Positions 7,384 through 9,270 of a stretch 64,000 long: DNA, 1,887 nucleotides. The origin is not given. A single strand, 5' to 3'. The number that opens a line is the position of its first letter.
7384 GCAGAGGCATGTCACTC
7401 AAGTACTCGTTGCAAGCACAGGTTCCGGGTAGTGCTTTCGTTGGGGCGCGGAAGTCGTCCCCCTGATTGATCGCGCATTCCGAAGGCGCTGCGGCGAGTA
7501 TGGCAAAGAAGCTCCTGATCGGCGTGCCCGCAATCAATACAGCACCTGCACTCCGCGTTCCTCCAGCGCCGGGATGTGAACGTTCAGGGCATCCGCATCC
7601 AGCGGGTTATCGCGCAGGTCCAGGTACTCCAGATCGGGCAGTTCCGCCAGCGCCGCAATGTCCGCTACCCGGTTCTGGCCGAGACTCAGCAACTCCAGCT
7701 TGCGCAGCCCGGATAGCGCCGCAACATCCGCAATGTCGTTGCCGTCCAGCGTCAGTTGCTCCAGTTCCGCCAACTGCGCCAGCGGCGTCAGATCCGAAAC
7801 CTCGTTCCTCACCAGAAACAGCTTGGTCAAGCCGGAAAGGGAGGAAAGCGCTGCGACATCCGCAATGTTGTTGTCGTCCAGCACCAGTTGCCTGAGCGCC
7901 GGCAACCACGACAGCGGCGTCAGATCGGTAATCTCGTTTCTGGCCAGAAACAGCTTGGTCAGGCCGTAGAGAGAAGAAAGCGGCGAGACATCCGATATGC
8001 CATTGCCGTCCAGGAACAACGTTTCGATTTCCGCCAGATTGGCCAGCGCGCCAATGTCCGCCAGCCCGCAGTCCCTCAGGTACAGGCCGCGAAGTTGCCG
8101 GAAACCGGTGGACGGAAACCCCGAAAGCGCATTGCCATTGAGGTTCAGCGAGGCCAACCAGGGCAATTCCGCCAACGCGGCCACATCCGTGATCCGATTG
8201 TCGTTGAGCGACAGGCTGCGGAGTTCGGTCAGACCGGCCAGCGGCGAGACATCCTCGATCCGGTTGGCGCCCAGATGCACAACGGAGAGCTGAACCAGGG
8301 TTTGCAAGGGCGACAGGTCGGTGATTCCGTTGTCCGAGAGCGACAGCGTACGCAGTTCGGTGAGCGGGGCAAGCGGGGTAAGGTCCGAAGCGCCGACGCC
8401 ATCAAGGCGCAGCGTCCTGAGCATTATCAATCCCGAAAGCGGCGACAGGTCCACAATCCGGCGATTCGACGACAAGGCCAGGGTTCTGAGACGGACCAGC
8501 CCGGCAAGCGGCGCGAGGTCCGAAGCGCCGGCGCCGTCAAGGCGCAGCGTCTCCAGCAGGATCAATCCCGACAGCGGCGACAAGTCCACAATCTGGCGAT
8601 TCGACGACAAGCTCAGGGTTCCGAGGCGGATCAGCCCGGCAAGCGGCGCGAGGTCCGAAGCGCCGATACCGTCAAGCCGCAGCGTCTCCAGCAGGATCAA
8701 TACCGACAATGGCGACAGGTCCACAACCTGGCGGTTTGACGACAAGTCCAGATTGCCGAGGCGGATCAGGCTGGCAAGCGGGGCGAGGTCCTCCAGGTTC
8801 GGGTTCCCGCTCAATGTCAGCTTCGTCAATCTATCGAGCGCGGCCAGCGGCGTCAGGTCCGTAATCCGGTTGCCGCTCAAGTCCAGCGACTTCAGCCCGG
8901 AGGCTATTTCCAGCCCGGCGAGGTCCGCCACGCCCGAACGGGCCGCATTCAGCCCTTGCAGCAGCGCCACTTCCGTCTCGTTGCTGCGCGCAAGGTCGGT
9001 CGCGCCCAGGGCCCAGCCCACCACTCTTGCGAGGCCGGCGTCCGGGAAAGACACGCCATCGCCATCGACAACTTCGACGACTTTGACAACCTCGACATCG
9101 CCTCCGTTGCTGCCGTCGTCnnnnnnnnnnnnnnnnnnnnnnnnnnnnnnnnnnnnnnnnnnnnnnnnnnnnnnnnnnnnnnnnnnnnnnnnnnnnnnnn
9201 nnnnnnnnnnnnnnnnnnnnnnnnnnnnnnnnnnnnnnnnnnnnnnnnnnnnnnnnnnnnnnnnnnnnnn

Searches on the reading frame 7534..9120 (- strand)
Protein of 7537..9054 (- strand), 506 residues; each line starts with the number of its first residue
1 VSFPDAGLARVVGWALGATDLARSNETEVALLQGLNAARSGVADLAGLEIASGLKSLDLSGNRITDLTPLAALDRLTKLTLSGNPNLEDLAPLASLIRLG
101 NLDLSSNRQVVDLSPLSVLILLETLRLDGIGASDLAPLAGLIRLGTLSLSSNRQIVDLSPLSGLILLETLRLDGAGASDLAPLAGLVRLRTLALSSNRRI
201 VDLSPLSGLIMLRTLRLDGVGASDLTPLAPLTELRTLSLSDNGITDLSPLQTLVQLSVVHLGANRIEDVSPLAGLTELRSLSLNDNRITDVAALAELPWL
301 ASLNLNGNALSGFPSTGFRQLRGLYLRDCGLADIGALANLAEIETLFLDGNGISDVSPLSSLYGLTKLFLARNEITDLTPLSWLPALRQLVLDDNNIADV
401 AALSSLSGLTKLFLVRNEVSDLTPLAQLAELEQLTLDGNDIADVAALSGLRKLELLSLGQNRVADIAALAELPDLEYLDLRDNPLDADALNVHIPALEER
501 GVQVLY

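Call 11: find_homologous_proteins(query=window:7537-9054:-, max_evalue=1e-10)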
Query seq(506 aa) (506 aa): 4837 proteins with E <= 1e-10 among 8000 candidates; the best 120 are listed.
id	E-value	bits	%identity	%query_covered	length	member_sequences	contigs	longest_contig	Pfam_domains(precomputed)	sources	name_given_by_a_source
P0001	5.5e-234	795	77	100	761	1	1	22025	PF23598.2,PF14580.13,PF25019.1,PF00560.40,PF12799.14,PF13855.13,PF23211.1,PF23952.2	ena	-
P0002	3.6e-96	341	35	95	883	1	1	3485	PF23598.2,PF13516.13,PF14580.13,PF00560.40,PF12799.14,PF13855.13,PF23211.1,PF23952.2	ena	-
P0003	1.2e-94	336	35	100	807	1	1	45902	PF23598.2,PF14580.13,PF12799.14,PF13855.13,PF23211.1,PF23952.2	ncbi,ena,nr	ncbi:MAG: leucine-rich repeat domain-containing protein [Gemmatimonadetes bacterium]|nr:leucine-rich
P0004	7.6e-93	330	36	100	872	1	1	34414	PF23598.2,PF14580.13,PF00560.40,PF12799.14,PF13855.13,PF23211.1,PF00041.28,PF23952.2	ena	-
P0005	8.4e-92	327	37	93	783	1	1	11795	PF23598.2,PF14580.13,PF25019.1,PF00560.40,PF05569.18,PF12799.14,PF13855.13,PF23211.1,PF23952.2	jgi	jgi:internalin A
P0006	8.9e-88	313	38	87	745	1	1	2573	PF23598.2,PF13516.13,PF14580.13,PF00560.40,PF18998.7,PF12799.14,PF13855.13,PF23952.2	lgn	-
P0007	1.2e-87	313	38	74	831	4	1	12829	PF24048.2,PF23598.2,PF13516.13,PF14580.13,PF25019.1,PF00560.40,PF12799.14,PF13855.13,PF23211.1,PF23952.2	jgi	jgi:internalin A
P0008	8.9e-87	310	42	78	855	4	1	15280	PF23598.2,PF13516.13,PF14580.13,PF00560.40,PF12799.14,PF13855.13,PF23211.1,PF23952.2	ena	-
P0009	3.6e-86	308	43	93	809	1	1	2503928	PF13516.13,PF14580.13,PF00560.40,PF12799.14,PF13855.13,PF23211.1,PF23952.2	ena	-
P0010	4.1e-86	308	37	95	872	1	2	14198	PF23598.2,PF14580.13,PF25019.1,PF00560.40,PF12799.14,PF13855.13,PF23211.1,PF00041.28,PF23952.2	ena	-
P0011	6.9e-85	304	37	100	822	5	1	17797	PF14580.13,PF00560.40,PF12799.14,PF13855.13,PF23211.1,PF23952.2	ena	-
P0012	1.1e-84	303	41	93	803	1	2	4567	PF23598.2,PF00059.28,PF14580.13,PF18998.7,PF12799.14,PF13855.13,PF23211.1,PF23952.2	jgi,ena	-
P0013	1.0e-82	297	36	100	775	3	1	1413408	PF23598.2,PF14580.13,PF25019.1,PF00560.40,PF12799.14,PF13855.13,PF23211.1,PF23952.2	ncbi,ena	-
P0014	2.3e-82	295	38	93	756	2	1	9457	PF23598.2,PF13516.13,PF14580.13,PF00560.40,PF12799.14,PF13855.13,PF23211.1,PF23952.2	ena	-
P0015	7.9e-82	294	41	100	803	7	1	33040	PF23598.2,PF14580.13,PF12799.14,PF13855.13,PF23211.1,PF23952.2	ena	-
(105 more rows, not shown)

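Call 12: find_encoding_contigs(protein=P0001, flank=10000, max_places=4)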
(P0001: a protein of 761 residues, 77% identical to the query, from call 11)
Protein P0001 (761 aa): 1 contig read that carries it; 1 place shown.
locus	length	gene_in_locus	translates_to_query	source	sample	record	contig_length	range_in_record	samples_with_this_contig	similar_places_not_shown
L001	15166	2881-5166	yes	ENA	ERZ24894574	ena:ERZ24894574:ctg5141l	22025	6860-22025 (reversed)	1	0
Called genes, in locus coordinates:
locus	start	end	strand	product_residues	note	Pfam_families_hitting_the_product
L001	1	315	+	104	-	?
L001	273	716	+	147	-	-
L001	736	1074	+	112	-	-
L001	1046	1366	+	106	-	-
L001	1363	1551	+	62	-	-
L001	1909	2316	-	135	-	-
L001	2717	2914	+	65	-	-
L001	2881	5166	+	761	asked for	PF23211:LRR_LRWD1 (faint), PF12799:LRR_4, PF12799:LRR_4, PF13855:LRR_8 (weak), PF12799:LRR_4 (weak), PF13855:LRR_8 (weak), PF12799:LRR_4 (weak), PF13855:LRR_8 (weak), +5 more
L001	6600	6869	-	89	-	-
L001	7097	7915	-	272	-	PF13276:HTH_21, PF00665:rve, PF13683:rve_3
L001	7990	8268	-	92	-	PF01527:HTH_Tnp_1, PF13384:HTH_23 (weak), PF13551:HTH_29 (weak)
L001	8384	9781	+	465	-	PF02384:N6_Mtase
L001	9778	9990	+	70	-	-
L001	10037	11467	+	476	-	PF13701:DDE_Tnp_1_4, PF01609:DDE_Tnp_1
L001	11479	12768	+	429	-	PF01420:Methylase_S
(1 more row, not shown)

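Call 15: find_related_loci(query=A1, collection=genome_contigs, flank=6000)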
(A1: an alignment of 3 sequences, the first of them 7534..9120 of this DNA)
Query A1 (528 aa) in genome_contigs; peptide patterns used: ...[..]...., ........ (x = any residue, [..] = any of these).
99 stretches matched a pattern; 17 encode a relative of the query (tblastn E <= 1e-3); 17 distinct loci.
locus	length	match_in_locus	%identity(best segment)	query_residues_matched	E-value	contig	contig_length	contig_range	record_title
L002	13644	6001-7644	37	2-528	3e-84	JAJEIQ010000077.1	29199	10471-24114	MAG: Pseudomonadales bacterium isolate p16x65bins.14 k141_499797, whole genome shotgun sequence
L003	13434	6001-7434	37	23-507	6e-59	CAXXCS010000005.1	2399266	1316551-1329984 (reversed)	MAG: Candidatus Poribacteria bacterium isolate f2072dac-7ec4-414b-ba18-4a473c62d403 genome assembly, contig: contig_5, w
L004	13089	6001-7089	36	64-505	3e-46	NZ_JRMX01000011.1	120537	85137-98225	Arcanobacterium sp. S3PF19 contig11, whole genome shotgun sequence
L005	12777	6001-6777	35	23-519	1e-33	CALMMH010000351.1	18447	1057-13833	MAG TPA_asm: uncultured Phycisphaerales bacterium isolate SRR6284162_bin.47_CONCOCT_v1.1_MAG genome assembly, contig: ER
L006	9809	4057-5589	29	39-503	7e-29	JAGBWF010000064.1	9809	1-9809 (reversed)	MAG: Clostridia bacterium isolate RGIG9503 Yak_Cecum-5__c252177, whole genome shotgun sequence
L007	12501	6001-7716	26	61-507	2e-27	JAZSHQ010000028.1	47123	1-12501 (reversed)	MAG: Eubacteriales bacterium isolate T1900044574_TS20190040.MAGScoT_cleanbin_000056 SGB_479_k141_335595, whole genome sh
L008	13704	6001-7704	26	61-508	1e-26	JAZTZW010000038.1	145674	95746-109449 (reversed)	MAG: Eubacteriales bacterium isolate T1900045323_YK20190012.MAGScoT_cleanbin_000015 SGB_6392_k141_153572, whole genome s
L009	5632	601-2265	31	54-507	1e-25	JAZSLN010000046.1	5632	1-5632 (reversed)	MAG: Eubacteriales bacterium isolate T1900044557_TS20190023.MAGScoT_cleanbin_000109 SGB_321_k141_2225803, whole genome s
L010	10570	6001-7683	24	39-507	1e-25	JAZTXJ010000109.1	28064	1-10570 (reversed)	MAG: Eubacteriales bacterium isolate T1900045330_YK20190019.MAGScoT_cleanbin_000034 SGB_6515_k141_627781, whole genome s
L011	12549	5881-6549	41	18-502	6e-22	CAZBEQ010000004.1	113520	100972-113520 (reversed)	MAG TPA_asm: uncultured Oscillospiraceae bacterium isolate SRP192927_co3_788 genome assembly, contig: NODE_194_length_11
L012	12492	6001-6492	35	95-498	1e-13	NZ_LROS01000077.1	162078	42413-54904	Clostridium ragsdalei P11 CLRAG_contig000077, whole genome shotgun sequence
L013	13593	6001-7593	29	54-516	7e-26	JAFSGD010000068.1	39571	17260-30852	MAG: Clostridia bacterium isolate RGIG3112 Goat_Rectum-6__c746479, whole genome shotgun sequence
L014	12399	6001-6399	29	54-508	4e-10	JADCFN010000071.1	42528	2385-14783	MAG: Roseomonas sp. isolate M065S1SP6A24QC M065S1_71, whole genome shotgun sequence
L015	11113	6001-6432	32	303-429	2e-7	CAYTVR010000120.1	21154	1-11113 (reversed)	MAG TPA_asm: uncultured Saprospiraceae bacterium isolate SRP065251_co2_61 genome assembly, contig: NODE_1348_length_2115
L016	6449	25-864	32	298-526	1e-6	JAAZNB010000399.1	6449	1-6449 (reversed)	MAG: Chloroflexota bacterium isolate AS27yjCOA_123 49763_AS27, whole genome shotgun sequence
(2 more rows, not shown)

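Call 16: find_related_loci(query=A1, collection=metagenome_contigs, flank=6000)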
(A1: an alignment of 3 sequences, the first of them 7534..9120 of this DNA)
Query A1 (528 aa) in metagenome_contigs; peptide patterns used: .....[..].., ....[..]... (x = any residue, [..] = any of these).
284 stretches matched a pattern; 41 encode a relative of the query (tblastn E <= 1e-3); 41 distinct loci.
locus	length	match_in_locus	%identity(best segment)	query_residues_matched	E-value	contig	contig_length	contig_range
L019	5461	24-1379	35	54-528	1e-66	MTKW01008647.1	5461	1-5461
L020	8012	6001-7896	36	23-521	1e-54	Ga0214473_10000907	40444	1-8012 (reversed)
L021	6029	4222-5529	34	23-528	3e-53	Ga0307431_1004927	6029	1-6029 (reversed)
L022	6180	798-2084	35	23-523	4e-53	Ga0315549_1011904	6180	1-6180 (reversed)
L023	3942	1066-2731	41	24-508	2e-52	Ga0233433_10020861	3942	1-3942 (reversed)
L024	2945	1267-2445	36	54-528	3e-48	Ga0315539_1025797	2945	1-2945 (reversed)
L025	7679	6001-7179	36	54-528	6e-48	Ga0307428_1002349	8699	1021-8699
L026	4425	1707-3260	33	44-526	4e-47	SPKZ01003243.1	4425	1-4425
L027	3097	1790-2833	46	24-526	9e-46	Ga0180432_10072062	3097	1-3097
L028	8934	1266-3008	31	23-507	8e-42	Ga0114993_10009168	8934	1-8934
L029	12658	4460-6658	30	20-528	7e-40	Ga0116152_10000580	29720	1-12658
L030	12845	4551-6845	33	46-507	1e-35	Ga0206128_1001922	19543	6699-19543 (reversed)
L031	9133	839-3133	33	46-507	1e-35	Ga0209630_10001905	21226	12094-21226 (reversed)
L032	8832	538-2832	33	46-507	3e-35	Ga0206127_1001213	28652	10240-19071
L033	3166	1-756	42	26-506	2e-31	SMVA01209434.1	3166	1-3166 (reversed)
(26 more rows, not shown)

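Call 52: search_protein_families(library=pfam, proteins=[P0001], max_evalue=1)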
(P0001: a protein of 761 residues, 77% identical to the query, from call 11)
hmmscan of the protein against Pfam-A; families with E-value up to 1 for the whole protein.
P0001 (761 aa): 14 families
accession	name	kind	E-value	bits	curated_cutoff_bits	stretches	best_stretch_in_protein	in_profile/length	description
PF12799.13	LRR_4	-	1.7e-59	196.9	27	12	487-527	1-42/44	Leucine Rich repeats (2 copies)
PF13855.12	LRR_8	-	1.6e-33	114.7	27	9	699-740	18-61/61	Leucine rich repeat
PF23211.1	LRR_LRWD1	-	5.6e-16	59.3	28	4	505-567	38-100/190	Leucine-rich repeat and WD repeat-containing protein 1, LRR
PF14580.12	LRR_9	-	2.6e-11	43.8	30.5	3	593-676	39-127/175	Leucine-rich repeat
PF23952.1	LRR_EndoS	-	5.9e-11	43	27.9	4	644-738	27-116/116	Endo-beta-N-acetylglucosaminidase EndoS LRR domain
PF00560.39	LRR_1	-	2.3e-10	39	20.6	1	354-369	2-17/23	Leucine Rich Repeat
PF23598.1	LRR_14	-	2.2e-09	37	40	3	343-542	38-250/353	Leucine-rich repeat region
PF25019.1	LRR_R13L1-DRL21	-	4e-06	27.2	27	1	675-736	63-125/127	R13L1/DRL21 LRRs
PF16656.11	Pur_ac_phosph_N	-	0.00024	22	30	1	40-125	4-83/93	Purple acid Phosphatase, N-terminal domain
PF13516.12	LRR_6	-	0.00082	19.7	23.4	1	354-366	5-17/24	Leucine Rich repeat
PF00041.27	fn3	-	0.0065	17.1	25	1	49-124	14-70/84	Fibronectin type III domain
PF22825.2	HpiC1-like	-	0.0071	16.9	27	1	55-170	31-138/174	HpiC1 cyclase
PF25013.1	LRR_Zer-1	-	0.012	16.2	27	1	353-409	9-66/137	Zer-1-like, Leucine-rich repeats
PF12019.13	GspH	-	0.48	11.4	21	0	23-123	7-105/108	Type II transport protein GspH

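Call 53: predict_structure(alignment_id=A1)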
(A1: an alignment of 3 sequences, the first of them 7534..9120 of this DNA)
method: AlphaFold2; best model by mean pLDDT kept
length: 528 residues; sequences in the alignment: 3
mean_pLDDT: 82.9   pTM: 0.78
mean pLDDT of the five models: 82.9, 82.7, 80.0, 75.2, 53.2
residues with pLDDT >= 90: 299; 70-90: 152; 50-70: 10; < 50: 67
segments of 3 or more residues with pLDDT < 50: 1-65
pLDDT, mean of each block of 10 residues (from residue 1): 27 23 28 31 32 41 46 65 77 78 83 84 88 85 87 83 86 85 86 87 86 90 87 93 91 95 95 95 96 95 97 94 97 89 95 91 93 95 95 96 95 96 96 97 95 97 93 96 90 94 91 94 94
secondary structure, 60 per line:
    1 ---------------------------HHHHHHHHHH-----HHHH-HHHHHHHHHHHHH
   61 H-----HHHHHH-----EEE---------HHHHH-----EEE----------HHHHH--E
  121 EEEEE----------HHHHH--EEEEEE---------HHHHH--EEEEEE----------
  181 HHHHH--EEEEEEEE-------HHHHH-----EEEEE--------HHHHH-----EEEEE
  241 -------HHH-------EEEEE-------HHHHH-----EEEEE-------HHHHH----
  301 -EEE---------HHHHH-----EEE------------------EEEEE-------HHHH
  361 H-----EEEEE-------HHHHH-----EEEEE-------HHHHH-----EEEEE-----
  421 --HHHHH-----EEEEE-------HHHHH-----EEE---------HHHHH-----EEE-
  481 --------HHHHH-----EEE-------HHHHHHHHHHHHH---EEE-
elements in order: H28-37 H43-46 H48-61 H67-72 E78-80 H90-94 E100-102 H113-117 E120-125 H136-140 E143-148 H158-162 E165-170 H181-185 E188-195 H203-207 E213-217 H226-230 E236-240 E258-262 H270-274 E280-284 H292-296 E302-304 H314-318 E324-326 E345-349 H357-361 E367-371 H379-383 E389-393 H401-405 E411-415 H423-427 E433-437 H445-449 E455-457 H467-471 E477-479 H489-493 E499-501 H509-521 E525-527

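Call 55: fold_search(model_id=the predicted structure, library=pdb)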
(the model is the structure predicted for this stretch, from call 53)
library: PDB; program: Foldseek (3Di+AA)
matches with E <= 10: 1134; with E <= 0.001: 679
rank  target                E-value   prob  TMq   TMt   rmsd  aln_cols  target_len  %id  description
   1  2omu_A                4.7e-22  1.00  0.44  0.49  10.7       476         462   28  Crystal structure of InlA G194S+S Y369S/hEC1 complex (released 2007-08-28)
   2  5il7_A                4.9e-22  1.00  0.52  0.61   5.5       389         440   37  Leucine rich repeat domain of the Chlorobium tepidum Roco protein (released 2016-03-16)
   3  6hlu_A                9.0e-22  1.00  0.46  0.30   7.2       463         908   33  Crystal structure of the LRR-Roc-COR domain of the Chlorobium tepidum Roco protein (released 2018-12-26)
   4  2omv_A                3.2e-21  1.00  0.38  0.42   8.3       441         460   28  Crystal structure of InlA S192N Y369S/hEC1 complex (released 2007-06-05)
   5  2omt_A                8.5e-21  1.00  0.38  0.42  10.8       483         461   27  Crystal structure of InlA G194S+S/hEC1 complex (released 2007-08-28)
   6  1o6v_A                9.3e-21  1.00  0.50  0.56   7.0       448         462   28  Internalin (INLA, Listeria monocytogenes) - functional domain, uncomplexed (released 2002-12-23)
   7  2omw_A                9.8e-21  1.00  0.44  0.49   8.6       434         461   28  Crystal structure of InlA S192N Y369S/mEC1 complex (released 2007-06-05)
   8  8h64_C                1.7e-20  1.00  0.45  0.51  10.9       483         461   27  Crystal structure of Internalin A from Listeria monocytogenes with nanobody VHH24 bound (released 2023-10-04)
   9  8h62_A                1.7e-20  1.00  0.39  0.43  10.7       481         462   27  Crystal structure of Internalin A from Listeria monocytogenes with human E-cadherin EC12 (released 2023-10-04)
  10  6hlu_B                1.8e-20  1.00  0.46  0.30   6.9       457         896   31  Crystal structure of the LRR-Roc-COR domain of the Chlorobium tepidum Roco protein (released 2018-12-26)
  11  1o6t                  2.1e-20  1.00  0.45  0.51  10.3       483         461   27  Internalin (INLA, Listeria monocytogenes) - functional domain, uncomplexed (released 2002-12-23)
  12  1o6s_A                2.2e-20  1.00  0.37  0.41  11.1       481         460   27  Internalin (Listeria monocytogenes) / E-Cadherin (human) Recognition Complex (released 2002-12-13)
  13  8h64_G                2.5e-20  1.00  0.44  0.50  10.4       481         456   28  Crystal structure of Internalin A from Listeria monocytogenes with nanobody VHH24 bound (released 2023-10-04)
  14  2omx_A                2.9e-20  1.00  0.51  0.58   4.4       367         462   34  Crystal structure of InlA S192N G194S+S/hEC1 complex (released 2007-08-28)
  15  8h64_A                4.1e-20  1.00  0.43  0.49  10.7       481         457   28  Crystal structure of Internalin A from Listeria monocytogenes with nanobody VHH24 bound (released 2023-10-04)
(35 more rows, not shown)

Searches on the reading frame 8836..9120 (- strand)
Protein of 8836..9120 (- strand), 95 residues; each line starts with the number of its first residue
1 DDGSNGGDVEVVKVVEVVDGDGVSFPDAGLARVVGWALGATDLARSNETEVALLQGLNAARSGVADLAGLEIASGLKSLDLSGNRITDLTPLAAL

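Call 44: find_homologous_proteins(query=A2, max_evalue=0.00001)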
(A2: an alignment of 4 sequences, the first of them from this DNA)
Query A2 (4 sequences) (95 aa, profile of the alignment): 32 proteins with E <= 0.00001 among 3709 candidates.
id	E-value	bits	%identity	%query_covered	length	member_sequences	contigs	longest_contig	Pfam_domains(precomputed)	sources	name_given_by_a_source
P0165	1.9e-12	65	42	81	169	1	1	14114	PF13516.13,PF00560.40,PF12799.14,PF13855.13,PF23952.2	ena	-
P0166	5.6e-12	63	44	77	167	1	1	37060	PF13516.13,PF00560.40,PF12799.14,PF13855.13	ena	-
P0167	6.9e-12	63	40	77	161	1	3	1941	PF14580.13,PF12799.14,PF13855.13,PF23952.2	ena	-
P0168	1.4e-11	62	49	77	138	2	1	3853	PF12799.14,PF23952.2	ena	-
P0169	2.5e-10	58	46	80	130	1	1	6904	PF13516.13,PF00560.40,PF12799.14,PF13855.13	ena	-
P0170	3.1e-10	58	40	77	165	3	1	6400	PF13516.13,PF00560.40,PF12799.14,PF13855.13,PF23211.1,PF23952.2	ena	-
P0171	4.0e-9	54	46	80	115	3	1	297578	PF12799.14,PF23952.2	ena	-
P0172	8.0e-9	53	50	44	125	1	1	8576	PF13516.13,PF25019.1,PF00560.40,PF12799.14,PF13855.13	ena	-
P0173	1.2e-8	53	29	80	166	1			PF23598.2,PF14580.13,PF12799.14,PF13855.13,PF23211.1,PF23952.2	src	-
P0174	2.2e-8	52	44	77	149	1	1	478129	PF14580.13,PF00560.40,PF12799.14,PF23952.2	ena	-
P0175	3.4e-8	51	45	79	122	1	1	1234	PF13516.13,PF12799.14,PF13855.13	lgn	-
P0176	5.8e-8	50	42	80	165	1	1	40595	PF12799.14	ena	-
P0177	7.0e-8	50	43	77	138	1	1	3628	PF12799.14,PF23952.2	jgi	jgi:hypothetical protein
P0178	1.4e-7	49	66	34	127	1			PF12799.14,PF23952.2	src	-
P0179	2.4e-7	49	40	77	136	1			PF13516.13,PF00560.40,PF12799.14,PF13855.13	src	-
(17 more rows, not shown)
